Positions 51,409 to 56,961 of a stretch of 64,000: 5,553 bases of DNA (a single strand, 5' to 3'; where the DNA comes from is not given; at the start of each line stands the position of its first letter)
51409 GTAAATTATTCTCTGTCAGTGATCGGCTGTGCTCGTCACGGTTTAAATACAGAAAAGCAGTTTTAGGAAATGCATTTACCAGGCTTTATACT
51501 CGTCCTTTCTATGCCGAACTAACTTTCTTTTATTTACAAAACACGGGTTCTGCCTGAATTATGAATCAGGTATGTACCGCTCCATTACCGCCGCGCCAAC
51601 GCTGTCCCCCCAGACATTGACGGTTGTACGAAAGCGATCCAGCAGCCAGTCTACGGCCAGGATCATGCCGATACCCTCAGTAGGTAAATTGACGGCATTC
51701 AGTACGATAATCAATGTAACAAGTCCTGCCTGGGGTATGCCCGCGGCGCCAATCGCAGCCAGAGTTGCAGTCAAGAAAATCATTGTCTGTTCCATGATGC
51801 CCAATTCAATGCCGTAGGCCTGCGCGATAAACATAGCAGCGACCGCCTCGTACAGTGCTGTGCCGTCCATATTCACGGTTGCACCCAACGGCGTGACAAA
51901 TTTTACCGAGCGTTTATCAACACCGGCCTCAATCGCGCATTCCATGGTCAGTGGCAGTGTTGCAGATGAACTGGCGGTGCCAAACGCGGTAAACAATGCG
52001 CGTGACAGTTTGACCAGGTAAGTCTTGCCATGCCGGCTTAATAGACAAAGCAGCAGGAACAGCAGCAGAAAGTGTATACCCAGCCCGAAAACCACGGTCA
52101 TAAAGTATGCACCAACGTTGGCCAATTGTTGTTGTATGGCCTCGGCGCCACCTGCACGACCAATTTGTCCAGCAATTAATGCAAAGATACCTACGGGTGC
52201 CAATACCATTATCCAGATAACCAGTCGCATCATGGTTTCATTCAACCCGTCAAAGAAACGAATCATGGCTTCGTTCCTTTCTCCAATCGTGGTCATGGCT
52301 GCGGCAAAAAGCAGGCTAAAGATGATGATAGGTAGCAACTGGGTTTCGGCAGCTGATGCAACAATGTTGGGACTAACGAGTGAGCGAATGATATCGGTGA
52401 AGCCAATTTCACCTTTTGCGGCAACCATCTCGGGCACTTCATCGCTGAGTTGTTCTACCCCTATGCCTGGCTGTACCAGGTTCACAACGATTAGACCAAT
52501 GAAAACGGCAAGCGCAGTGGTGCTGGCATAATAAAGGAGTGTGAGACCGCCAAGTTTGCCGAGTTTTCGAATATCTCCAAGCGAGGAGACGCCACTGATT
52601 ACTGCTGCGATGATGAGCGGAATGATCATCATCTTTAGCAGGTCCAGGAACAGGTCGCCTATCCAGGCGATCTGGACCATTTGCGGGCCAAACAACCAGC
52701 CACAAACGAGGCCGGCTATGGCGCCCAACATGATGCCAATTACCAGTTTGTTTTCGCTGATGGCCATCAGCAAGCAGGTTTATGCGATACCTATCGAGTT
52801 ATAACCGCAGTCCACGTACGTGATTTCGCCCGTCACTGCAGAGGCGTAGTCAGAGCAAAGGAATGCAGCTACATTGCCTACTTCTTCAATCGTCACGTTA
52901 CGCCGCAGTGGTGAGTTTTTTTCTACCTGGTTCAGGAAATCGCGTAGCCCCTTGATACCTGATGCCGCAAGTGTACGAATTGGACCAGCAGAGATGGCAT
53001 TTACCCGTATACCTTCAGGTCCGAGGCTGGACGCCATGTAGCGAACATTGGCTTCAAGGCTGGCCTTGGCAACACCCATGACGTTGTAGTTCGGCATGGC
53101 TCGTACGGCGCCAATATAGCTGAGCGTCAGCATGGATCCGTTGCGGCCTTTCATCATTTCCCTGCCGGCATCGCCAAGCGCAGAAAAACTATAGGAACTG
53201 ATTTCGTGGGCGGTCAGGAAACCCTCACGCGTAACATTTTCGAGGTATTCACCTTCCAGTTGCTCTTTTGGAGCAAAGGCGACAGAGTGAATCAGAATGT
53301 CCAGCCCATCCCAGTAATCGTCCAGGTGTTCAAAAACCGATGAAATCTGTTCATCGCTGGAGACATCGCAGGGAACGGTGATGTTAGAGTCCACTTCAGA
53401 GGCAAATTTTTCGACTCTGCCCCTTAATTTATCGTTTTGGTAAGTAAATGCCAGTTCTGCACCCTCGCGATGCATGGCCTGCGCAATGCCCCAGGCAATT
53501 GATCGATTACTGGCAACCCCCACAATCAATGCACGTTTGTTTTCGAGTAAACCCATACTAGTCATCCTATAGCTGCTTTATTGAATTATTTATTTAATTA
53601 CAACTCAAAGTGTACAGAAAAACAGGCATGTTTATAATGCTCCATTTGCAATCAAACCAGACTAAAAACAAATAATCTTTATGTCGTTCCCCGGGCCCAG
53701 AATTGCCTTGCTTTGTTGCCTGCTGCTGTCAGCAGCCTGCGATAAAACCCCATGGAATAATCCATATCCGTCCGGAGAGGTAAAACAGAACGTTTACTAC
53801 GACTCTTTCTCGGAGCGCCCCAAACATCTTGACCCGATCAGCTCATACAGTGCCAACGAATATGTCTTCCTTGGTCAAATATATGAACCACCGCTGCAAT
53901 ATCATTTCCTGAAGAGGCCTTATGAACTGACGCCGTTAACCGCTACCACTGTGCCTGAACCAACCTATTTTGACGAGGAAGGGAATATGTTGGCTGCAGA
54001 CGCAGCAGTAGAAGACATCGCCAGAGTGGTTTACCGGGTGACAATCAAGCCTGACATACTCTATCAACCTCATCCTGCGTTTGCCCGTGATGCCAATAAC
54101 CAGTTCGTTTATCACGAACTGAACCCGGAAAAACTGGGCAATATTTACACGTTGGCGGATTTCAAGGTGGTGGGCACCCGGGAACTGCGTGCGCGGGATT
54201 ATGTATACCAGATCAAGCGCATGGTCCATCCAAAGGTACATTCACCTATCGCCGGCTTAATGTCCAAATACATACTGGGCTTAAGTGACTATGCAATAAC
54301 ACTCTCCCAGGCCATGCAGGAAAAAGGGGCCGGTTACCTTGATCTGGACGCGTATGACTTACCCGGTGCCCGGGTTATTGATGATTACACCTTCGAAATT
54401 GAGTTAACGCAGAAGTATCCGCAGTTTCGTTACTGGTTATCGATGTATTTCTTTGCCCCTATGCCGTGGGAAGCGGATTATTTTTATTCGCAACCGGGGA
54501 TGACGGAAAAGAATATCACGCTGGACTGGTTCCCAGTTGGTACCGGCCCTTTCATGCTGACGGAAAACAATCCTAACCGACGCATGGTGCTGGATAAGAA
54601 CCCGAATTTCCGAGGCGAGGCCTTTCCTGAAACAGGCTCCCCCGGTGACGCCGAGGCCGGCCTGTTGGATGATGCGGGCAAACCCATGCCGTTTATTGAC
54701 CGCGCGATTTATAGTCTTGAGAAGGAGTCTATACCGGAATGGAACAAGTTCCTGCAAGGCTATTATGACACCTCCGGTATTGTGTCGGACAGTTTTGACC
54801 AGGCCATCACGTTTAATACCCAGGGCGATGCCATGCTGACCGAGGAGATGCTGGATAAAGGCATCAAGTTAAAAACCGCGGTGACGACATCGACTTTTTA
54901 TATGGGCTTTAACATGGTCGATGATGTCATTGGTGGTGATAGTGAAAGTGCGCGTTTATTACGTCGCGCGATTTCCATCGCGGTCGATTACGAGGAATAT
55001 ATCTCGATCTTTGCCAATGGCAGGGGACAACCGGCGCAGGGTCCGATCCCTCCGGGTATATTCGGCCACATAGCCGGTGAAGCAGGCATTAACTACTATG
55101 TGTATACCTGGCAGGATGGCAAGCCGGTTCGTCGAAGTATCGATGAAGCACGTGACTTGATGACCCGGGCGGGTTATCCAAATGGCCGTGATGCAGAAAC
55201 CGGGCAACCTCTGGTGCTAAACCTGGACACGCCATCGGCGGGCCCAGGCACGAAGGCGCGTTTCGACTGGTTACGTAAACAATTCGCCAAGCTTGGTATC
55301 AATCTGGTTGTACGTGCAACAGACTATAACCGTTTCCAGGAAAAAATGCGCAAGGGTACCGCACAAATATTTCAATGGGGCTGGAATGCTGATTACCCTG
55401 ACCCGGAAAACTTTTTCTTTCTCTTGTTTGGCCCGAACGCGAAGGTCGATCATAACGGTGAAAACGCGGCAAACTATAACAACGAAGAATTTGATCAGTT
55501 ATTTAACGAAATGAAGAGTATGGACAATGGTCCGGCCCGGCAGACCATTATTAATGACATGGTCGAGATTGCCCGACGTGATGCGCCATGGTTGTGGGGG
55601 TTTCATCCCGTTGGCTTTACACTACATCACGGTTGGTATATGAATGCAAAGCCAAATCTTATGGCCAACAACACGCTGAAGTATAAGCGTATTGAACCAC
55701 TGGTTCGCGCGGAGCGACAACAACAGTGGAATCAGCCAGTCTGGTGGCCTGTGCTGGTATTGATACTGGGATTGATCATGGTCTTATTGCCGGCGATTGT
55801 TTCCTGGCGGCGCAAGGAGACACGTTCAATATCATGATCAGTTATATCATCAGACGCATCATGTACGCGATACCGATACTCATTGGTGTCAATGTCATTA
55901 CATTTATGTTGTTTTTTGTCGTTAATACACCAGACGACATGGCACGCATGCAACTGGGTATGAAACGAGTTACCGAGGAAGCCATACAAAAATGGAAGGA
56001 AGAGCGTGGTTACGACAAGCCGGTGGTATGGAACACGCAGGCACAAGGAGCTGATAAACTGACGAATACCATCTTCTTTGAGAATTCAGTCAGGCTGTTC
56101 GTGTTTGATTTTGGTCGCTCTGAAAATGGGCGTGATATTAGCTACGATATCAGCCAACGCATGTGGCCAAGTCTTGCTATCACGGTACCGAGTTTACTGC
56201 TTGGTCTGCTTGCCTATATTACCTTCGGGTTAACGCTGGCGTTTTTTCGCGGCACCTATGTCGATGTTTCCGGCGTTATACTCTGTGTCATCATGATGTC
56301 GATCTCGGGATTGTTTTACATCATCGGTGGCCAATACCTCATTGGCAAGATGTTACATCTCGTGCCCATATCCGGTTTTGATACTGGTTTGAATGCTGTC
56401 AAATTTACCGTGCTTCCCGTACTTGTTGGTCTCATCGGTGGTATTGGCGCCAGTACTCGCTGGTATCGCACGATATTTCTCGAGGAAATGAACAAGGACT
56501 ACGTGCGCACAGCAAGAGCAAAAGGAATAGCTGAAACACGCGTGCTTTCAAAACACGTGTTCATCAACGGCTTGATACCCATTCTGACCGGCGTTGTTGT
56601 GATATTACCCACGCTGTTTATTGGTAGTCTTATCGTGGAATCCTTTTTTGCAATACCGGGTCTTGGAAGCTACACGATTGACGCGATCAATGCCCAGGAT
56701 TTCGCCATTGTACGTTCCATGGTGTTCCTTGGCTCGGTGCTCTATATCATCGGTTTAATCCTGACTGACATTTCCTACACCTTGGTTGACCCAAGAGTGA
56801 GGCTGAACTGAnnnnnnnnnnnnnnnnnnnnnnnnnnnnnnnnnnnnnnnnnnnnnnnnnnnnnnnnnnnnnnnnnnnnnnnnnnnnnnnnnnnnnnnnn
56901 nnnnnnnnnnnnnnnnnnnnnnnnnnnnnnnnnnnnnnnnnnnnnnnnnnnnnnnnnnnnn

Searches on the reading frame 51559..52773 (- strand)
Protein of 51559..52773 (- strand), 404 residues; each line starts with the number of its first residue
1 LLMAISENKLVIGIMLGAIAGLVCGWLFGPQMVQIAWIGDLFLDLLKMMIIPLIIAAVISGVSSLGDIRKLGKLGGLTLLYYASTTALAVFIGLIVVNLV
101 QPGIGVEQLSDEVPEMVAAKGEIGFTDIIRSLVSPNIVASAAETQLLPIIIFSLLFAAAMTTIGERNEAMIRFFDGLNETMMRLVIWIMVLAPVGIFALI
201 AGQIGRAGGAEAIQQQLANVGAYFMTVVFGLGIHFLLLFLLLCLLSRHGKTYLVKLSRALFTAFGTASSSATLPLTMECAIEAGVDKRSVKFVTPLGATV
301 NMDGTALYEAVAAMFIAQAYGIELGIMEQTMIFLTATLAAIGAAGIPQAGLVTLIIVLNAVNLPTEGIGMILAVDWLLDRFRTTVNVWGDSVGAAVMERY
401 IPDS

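Call 41: search_protein_families(library=pfam, proteins=[window:51559-52773:-], max_evalue=0.00001)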
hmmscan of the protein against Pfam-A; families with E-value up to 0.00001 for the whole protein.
window:51559-52773:- (404 aa): 1 family
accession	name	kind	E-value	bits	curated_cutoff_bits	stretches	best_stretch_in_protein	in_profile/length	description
PF00375.23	SDF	-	4.6e-122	408.2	27.9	1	11-399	2-386/387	Sodium:dicarboxylate symporter family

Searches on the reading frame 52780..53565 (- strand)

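Call 41: search_protein_families(library=pfam, proteins=[window:52780-53565:-], max_evalue=0.00001)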
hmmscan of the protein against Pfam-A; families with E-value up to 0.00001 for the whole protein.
window:52780-53565:- (261 aa): 2 families
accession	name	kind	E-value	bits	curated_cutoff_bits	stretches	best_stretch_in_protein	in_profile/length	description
PF13561.12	adh_short_C2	-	1.9e-89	299.8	27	1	16-256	1-236/236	Enoyl-(Acyl carrier protein) reductase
PF00106.31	adh_short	-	1.6e-17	64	26.6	1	11-200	2-186/195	short chain dehydrogenase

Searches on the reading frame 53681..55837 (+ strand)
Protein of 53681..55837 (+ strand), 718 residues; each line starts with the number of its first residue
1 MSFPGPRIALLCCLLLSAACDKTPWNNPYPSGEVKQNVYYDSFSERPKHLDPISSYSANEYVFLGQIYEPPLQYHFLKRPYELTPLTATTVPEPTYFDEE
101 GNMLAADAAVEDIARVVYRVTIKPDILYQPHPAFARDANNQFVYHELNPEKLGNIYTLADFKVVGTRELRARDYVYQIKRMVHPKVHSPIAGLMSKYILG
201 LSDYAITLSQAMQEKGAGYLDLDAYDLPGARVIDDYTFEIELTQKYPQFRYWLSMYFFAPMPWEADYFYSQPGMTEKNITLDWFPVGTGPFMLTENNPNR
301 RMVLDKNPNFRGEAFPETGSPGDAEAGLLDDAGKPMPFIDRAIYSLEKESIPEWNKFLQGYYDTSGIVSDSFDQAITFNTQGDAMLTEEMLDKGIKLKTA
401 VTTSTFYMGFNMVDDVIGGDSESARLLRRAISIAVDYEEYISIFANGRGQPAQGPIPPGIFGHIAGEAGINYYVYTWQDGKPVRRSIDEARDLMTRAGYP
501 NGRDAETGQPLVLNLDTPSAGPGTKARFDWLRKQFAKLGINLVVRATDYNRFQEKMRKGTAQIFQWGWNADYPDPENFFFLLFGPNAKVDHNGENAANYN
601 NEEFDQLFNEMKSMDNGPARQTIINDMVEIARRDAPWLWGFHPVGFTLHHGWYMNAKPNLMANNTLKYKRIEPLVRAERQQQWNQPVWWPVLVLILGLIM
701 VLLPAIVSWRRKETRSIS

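Call 41: search_protein_families(library=pfam, proteins=[window:53681-55837:+], max_evalue=0.00001)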
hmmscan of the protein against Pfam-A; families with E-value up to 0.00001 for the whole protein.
window:53681-55837:+ (718 aa): 1 family
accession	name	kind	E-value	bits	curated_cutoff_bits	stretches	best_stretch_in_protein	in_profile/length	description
PF00496.27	SBP_bac_5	-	3.3e-49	168.4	32.4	1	168-587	34-365/368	Bacterial extracellular solute-binding proteins, family 5 Middle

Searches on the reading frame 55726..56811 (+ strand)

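Call 41: search_protein_families(library=pfam, proteins=[window:55726-56811:+], max_evalue=0.00001)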
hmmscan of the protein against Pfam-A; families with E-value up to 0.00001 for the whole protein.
window:55726-56811:+ (361 aa): 2 families
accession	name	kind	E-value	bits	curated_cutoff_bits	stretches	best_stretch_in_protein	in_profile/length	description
PF00528.27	BPD_transp_1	-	9.4e-29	100.9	26.4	1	165-359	2-183/184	Binding-protein-dependent transport system inner membrane component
PF19300.4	BPD_transp_1_N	-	2e-08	34.9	23.8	1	37-101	1-62/114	Binding-prot-dependent transport system membrane comp, N-term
